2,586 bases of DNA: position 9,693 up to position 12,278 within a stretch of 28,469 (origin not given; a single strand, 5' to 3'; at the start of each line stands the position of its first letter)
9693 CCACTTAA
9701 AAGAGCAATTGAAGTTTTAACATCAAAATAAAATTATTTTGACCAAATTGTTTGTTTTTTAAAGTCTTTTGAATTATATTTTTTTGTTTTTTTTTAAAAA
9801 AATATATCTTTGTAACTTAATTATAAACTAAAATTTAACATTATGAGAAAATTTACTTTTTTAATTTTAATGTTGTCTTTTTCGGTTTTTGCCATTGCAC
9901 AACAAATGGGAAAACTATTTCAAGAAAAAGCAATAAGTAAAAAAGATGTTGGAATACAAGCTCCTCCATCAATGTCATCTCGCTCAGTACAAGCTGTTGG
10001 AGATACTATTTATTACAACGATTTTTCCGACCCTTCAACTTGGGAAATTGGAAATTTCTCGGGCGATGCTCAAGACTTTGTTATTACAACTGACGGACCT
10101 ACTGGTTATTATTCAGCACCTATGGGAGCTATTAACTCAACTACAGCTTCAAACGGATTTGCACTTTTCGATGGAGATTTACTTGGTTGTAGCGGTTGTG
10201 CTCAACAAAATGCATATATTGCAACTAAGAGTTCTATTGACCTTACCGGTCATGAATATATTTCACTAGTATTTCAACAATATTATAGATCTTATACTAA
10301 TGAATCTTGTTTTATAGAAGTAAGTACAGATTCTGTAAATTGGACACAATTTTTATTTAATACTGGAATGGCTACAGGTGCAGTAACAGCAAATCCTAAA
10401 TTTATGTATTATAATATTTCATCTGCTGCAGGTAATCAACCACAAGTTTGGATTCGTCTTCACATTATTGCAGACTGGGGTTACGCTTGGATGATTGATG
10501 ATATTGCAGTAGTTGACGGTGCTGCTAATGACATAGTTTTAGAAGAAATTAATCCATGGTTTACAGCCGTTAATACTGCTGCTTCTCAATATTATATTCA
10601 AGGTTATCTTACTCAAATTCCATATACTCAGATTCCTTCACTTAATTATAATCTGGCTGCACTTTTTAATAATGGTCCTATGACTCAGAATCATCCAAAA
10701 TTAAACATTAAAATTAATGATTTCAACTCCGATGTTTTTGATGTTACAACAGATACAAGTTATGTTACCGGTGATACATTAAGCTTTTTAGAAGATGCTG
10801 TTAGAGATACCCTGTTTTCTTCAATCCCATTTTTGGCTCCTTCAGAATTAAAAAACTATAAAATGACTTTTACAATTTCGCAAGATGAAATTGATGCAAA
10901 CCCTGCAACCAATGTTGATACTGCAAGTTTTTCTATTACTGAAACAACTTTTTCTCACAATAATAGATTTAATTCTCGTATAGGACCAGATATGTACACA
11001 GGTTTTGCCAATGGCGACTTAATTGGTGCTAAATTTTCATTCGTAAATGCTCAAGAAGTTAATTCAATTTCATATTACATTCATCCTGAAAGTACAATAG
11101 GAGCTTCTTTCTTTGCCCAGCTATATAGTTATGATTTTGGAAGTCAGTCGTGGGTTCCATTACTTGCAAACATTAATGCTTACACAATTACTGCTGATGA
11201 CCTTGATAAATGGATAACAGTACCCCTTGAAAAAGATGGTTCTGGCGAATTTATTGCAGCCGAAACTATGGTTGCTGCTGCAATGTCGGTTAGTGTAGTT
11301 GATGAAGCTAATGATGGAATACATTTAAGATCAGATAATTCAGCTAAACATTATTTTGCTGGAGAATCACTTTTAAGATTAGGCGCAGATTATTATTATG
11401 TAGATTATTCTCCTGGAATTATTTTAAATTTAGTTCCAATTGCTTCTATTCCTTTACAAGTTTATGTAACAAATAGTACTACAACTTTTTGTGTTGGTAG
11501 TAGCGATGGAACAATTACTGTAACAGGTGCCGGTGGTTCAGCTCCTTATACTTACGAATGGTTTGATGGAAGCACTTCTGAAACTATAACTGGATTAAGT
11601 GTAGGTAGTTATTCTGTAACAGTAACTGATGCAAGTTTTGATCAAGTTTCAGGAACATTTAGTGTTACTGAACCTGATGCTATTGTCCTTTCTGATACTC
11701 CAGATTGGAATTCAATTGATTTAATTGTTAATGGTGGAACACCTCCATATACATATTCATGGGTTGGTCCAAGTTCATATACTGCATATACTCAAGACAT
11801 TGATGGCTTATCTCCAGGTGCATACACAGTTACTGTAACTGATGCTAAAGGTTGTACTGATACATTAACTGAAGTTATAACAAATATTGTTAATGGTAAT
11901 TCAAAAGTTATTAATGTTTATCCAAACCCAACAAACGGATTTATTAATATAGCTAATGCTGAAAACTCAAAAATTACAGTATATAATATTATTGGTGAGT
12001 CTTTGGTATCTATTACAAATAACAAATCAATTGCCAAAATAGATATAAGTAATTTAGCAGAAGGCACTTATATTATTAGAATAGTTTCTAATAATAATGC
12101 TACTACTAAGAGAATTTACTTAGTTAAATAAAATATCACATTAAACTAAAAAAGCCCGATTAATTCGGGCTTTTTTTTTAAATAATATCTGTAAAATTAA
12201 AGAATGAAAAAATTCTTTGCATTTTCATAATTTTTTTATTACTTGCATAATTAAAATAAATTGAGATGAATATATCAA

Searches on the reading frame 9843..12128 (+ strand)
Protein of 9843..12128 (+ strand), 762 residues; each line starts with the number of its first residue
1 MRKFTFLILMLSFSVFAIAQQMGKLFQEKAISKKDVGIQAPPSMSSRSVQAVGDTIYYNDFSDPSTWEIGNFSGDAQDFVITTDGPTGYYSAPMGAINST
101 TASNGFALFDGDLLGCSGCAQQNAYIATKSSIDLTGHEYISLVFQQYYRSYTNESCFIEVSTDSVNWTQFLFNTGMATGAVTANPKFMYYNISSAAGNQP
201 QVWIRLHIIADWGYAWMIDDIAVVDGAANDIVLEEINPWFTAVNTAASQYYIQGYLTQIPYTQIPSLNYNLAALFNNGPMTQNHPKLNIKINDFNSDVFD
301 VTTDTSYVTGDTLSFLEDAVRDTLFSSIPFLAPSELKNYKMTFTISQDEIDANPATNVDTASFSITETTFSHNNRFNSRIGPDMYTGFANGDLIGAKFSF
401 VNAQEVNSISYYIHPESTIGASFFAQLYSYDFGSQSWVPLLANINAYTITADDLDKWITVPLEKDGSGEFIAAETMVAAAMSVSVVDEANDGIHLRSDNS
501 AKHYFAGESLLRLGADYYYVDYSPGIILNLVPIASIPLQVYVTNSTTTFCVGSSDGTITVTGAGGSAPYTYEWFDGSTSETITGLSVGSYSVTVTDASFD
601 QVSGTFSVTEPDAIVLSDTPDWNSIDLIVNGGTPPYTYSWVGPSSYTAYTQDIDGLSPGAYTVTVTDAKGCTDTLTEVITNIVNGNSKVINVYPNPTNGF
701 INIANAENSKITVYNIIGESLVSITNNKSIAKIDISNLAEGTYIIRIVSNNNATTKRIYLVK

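Call 18: search_protein_families(library=pfam, proteins=[window:9843-12128:+])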
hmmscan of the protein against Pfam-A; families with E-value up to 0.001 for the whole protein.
window:9843-12128:+ (762 aa): 2 families
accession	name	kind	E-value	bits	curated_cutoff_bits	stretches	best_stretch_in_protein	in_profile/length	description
PF18962.6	Por_Secre_tail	-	1.6e-14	54.4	27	1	692-758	1-73/75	Secretion system C-terminal sorting domain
PF13573.12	SprB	-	1.9e-13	50.2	28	2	550-578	9-37/37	SprB repeat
